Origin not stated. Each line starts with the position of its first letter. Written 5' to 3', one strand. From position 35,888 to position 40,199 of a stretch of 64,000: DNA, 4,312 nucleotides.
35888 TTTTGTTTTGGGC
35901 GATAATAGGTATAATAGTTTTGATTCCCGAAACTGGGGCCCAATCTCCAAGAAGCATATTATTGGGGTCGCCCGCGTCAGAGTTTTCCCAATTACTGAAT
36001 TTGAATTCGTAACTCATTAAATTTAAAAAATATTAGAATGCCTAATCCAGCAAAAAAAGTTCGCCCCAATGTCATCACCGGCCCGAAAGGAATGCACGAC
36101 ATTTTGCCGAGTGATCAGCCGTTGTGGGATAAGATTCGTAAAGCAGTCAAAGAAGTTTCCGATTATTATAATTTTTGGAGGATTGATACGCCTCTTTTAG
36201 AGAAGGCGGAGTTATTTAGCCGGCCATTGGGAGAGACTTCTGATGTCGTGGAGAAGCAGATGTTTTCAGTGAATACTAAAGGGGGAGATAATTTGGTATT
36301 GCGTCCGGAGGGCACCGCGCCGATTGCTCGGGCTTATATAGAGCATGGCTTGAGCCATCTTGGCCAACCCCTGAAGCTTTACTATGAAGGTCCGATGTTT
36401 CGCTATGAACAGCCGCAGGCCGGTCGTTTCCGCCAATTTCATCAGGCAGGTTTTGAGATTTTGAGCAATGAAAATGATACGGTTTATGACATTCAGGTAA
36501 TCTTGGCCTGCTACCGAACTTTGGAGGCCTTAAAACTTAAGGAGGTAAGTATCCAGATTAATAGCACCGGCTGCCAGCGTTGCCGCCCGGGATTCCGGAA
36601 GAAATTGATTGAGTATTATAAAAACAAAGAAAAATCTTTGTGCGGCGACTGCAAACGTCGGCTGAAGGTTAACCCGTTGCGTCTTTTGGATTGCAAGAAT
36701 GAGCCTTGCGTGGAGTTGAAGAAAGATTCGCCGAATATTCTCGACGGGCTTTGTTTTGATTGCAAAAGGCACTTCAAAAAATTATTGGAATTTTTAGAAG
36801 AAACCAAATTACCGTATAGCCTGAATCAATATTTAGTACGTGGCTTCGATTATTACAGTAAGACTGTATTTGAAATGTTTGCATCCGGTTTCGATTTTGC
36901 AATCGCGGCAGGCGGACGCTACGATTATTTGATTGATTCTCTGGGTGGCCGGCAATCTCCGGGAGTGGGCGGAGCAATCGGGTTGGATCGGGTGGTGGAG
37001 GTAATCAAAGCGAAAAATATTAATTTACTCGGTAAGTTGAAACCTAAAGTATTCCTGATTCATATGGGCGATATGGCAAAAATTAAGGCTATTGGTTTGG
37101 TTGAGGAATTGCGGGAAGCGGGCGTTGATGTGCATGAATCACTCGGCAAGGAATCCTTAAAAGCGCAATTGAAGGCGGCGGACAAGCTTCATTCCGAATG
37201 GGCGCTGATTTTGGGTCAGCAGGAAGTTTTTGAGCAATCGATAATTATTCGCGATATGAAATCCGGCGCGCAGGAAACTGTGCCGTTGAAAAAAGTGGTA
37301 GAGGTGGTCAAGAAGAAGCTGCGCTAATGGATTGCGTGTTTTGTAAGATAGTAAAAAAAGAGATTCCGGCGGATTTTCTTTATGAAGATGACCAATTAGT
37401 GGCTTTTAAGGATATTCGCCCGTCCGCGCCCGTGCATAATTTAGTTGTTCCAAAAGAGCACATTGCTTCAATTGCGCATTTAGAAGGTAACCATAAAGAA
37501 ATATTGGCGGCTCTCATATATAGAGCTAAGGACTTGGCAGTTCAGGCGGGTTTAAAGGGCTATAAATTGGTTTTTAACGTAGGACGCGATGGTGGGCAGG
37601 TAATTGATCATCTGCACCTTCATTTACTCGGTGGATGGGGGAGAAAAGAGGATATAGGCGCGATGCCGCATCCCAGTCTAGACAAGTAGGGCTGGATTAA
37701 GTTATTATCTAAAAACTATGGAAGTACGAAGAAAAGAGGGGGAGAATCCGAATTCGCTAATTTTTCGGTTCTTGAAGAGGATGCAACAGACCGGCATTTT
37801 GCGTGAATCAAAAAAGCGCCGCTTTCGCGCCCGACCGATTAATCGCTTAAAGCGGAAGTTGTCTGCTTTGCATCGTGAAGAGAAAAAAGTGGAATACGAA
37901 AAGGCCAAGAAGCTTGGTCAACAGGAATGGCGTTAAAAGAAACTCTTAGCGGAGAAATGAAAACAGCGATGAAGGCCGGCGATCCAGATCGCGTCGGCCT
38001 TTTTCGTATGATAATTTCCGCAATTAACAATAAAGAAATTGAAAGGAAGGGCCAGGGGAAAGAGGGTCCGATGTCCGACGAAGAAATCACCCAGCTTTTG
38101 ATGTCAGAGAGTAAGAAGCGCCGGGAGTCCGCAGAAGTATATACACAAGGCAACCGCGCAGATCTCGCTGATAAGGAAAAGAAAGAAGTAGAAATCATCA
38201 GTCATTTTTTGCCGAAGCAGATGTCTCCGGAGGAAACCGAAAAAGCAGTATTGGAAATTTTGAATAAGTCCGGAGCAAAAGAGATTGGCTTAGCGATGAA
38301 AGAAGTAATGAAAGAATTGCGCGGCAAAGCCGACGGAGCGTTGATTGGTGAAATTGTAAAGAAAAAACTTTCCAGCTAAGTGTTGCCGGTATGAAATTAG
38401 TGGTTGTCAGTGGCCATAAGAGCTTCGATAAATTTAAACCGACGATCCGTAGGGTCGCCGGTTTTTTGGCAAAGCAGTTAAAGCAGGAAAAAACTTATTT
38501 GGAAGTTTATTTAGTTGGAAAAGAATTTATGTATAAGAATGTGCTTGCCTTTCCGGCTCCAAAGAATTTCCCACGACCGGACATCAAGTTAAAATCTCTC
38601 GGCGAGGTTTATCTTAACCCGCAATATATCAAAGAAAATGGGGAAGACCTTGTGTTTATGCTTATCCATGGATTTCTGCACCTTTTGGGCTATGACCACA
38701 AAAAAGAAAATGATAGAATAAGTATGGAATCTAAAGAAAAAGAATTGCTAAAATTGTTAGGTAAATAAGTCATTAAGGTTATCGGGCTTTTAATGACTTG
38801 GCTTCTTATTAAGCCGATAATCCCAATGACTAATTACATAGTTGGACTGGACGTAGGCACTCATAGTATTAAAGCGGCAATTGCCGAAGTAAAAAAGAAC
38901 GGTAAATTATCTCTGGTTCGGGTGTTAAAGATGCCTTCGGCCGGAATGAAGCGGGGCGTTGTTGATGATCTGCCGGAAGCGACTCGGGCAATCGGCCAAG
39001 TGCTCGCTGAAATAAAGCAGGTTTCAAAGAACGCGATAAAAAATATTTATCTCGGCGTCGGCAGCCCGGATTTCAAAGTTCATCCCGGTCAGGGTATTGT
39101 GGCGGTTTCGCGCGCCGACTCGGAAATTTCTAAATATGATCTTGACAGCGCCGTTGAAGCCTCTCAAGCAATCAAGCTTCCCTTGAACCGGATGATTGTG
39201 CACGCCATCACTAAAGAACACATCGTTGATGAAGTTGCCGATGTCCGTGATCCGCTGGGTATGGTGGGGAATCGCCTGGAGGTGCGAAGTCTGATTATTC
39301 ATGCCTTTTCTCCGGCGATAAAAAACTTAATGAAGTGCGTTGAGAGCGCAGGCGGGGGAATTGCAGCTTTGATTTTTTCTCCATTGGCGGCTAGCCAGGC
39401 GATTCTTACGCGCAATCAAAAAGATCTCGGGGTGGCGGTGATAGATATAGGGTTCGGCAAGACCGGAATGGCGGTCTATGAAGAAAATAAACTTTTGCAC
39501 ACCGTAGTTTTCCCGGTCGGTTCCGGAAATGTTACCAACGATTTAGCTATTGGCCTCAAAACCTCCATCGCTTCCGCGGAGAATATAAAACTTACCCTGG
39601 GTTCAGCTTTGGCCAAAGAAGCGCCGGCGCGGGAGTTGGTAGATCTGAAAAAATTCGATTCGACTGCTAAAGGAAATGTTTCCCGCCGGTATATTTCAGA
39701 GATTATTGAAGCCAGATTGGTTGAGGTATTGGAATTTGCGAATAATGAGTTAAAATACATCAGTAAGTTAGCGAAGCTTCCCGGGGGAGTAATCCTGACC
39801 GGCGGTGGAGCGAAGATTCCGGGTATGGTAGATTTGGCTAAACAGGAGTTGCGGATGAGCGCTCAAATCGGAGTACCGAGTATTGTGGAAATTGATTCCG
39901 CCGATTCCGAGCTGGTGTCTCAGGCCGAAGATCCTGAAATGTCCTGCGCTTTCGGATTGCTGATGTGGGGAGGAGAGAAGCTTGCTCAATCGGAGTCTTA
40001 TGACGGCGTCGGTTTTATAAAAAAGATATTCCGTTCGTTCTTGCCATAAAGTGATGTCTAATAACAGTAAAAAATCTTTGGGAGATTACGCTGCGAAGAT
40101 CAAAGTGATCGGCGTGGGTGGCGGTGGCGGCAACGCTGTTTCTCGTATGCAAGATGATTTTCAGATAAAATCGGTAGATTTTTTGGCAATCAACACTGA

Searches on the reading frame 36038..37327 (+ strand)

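Call 83: search_protein_families(library=pfam, proteins=[window:36038-37327:+], max_evalue=0.001)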
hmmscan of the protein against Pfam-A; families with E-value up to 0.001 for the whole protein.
window:36038-37327:+ (429 aa): 3 families
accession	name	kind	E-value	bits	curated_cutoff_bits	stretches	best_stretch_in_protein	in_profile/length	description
PF13393.11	tRNA-synt_His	-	1.2e-40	140.1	25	1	18-319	1-308/308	Histidyl-tRNA synthetase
PF00587.30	tRNA-synt_2b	-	1.6e-14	54.8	29.3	1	76-304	1-147/179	tRNA synthetase class II core domain (G, H, P, S and T)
PF03129.25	HGTP_anticodon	-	1.9e-13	50.8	21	1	338-427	2-94/94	Anticodon binding domain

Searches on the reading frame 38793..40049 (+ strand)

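Call 83: search_protein_families(library=pfam, proteins=[window:38793-40049:+], max_evalue=0.001)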
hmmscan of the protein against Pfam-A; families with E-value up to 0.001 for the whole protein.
window:38793-40049:+ (418 aa): 4 families
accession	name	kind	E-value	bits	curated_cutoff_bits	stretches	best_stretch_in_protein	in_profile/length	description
PF14450.12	FtsA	-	1e-33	116.8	31.8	1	215-388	1-127/127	Cell division protein FtsA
PF02491.25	SHS2_FTSA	-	6.5e-18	65.3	25.4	1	97-169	7-78/79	SHS2 domain inserted in FTSA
PF11104.14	PilM_2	-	1.1e-09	38.1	27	1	18-267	1-235/340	Type IV pilus assembly protein PilM;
PF06723.19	MreB_Mbl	-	9.3e-07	28.4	27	1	180-360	113-304/327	MreB/Mbl protein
